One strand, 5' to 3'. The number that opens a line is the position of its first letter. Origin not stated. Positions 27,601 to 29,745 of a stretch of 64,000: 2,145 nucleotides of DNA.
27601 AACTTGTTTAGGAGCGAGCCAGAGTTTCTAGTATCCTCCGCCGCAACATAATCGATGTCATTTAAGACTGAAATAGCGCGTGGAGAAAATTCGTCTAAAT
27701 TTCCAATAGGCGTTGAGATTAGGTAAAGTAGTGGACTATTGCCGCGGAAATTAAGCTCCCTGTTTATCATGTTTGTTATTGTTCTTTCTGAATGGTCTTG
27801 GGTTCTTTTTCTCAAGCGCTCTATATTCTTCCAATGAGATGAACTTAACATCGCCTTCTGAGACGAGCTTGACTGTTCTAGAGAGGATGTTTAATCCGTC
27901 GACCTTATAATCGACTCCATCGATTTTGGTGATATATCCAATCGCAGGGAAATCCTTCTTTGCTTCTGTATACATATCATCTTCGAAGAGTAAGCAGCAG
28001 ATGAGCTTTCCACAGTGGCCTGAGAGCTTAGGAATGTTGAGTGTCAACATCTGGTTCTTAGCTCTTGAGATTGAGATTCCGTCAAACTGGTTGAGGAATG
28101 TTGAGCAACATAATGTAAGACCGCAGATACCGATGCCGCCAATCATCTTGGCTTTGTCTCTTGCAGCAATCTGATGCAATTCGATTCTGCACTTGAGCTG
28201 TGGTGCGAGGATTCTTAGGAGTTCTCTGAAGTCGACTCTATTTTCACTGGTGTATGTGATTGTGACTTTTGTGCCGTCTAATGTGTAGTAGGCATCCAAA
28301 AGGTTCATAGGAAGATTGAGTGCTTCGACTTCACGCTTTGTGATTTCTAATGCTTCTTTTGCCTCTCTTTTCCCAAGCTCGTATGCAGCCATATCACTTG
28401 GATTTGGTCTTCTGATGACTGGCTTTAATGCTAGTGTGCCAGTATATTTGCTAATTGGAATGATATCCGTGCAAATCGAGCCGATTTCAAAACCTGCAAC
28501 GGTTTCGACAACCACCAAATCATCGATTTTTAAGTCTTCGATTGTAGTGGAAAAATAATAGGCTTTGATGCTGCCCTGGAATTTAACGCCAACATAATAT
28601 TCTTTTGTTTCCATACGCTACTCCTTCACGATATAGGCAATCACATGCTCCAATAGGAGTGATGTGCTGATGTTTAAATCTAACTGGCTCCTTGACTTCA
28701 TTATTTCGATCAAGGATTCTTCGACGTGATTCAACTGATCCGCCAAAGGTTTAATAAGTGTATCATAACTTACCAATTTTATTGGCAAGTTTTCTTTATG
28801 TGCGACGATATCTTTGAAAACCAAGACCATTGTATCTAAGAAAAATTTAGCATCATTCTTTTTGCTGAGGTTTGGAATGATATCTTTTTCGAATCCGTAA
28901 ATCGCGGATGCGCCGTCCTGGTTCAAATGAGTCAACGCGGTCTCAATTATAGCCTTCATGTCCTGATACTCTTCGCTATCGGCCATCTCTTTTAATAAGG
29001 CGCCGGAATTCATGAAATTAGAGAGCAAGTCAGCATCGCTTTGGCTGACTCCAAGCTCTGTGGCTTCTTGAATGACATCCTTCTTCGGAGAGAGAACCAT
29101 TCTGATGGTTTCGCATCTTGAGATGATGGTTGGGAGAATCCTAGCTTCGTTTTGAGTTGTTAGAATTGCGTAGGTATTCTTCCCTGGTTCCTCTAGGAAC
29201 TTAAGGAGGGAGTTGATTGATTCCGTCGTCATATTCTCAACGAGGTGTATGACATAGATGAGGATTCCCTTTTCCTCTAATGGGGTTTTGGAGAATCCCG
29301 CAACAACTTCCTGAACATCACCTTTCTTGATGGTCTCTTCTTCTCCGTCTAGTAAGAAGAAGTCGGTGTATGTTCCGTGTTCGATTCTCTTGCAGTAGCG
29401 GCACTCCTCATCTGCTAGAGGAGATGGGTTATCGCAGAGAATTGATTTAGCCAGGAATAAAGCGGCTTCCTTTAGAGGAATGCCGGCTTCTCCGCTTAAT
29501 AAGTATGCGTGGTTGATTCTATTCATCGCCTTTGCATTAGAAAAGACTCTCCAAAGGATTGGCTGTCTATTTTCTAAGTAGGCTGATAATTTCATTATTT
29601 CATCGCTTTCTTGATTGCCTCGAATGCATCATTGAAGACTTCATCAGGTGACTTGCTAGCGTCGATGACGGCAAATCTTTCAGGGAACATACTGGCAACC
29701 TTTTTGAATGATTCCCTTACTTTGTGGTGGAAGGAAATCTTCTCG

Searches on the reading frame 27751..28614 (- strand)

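Call 57: search_protein_families(library=pfam, proteins=[window:27751-28614:-], max_evalue=0.00001)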
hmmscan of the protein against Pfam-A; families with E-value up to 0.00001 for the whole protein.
window:27751-28614:- (287 aa): 1 family
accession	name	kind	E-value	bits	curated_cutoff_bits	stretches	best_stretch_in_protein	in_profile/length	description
PF04468.17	PSP1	-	1e-26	93.5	27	1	64-149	1-86/86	PSP1 C-terminal conserved region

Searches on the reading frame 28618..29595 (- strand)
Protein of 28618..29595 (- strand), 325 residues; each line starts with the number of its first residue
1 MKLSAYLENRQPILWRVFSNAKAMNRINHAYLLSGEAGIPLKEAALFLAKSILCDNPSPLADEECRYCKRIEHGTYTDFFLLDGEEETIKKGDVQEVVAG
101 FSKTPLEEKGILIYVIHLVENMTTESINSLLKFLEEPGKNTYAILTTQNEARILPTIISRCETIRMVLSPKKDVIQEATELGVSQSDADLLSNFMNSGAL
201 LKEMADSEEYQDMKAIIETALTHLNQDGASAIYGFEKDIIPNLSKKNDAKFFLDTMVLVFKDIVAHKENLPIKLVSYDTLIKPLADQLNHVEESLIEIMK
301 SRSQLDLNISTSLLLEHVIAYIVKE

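Call 57: search_protein_families(library=pfam, proteins=[window:28618-29595:-], max_evalue=0.00001)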
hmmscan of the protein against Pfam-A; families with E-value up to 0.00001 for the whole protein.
window:28618-29595:- (325 aa): 1 family
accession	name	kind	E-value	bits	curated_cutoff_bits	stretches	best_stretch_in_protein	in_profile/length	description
PF13177.12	DNA_pol3_delta2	-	5.1e-46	157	27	1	11-166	2-157/161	DNA polymerase III, delta subunit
